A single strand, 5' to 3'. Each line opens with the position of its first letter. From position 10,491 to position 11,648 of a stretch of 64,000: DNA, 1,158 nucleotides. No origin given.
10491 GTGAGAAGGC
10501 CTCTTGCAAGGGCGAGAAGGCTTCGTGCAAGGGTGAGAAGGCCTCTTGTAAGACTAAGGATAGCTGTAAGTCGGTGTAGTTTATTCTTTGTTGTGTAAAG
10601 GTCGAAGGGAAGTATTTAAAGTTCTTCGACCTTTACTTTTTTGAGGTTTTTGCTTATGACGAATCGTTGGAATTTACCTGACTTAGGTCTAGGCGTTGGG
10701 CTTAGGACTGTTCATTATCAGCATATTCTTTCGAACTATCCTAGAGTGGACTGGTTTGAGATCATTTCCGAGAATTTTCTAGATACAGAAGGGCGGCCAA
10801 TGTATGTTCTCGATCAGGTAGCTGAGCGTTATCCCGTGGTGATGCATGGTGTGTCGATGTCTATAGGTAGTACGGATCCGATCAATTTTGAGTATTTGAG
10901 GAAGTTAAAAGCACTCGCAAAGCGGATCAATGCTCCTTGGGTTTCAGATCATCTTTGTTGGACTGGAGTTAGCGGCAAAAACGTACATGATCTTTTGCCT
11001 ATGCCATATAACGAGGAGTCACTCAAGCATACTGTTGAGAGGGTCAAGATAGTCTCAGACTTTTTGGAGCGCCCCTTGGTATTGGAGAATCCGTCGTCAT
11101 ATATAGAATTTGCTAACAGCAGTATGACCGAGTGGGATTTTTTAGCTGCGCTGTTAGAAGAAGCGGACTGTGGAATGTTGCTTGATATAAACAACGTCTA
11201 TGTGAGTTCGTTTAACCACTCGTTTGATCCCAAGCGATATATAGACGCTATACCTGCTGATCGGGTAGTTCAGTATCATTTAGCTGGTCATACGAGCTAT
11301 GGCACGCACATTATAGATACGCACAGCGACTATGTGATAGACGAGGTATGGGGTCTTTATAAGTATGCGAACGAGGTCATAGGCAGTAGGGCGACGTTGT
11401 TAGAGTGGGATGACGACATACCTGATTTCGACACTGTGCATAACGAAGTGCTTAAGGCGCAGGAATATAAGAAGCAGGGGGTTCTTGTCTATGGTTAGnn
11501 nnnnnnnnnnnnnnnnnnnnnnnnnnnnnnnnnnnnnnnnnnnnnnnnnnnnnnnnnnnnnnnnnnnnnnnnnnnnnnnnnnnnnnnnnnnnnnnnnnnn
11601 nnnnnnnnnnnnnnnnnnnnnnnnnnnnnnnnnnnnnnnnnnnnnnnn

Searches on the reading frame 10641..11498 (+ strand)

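Call 3: search_protein_families(library=pfam, proteins=[window:10641-11498:+])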
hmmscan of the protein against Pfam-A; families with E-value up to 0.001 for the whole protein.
window:10641-11498:+ (285 aa): 1 family
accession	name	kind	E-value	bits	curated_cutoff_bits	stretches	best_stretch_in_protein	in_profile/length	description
PF05114.20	MbnB_TglH_ChrH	-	1.5e-108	362.5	25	1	17-276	2-261/263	RiPP precursor modification enzyme MbnB/TglH/ChrH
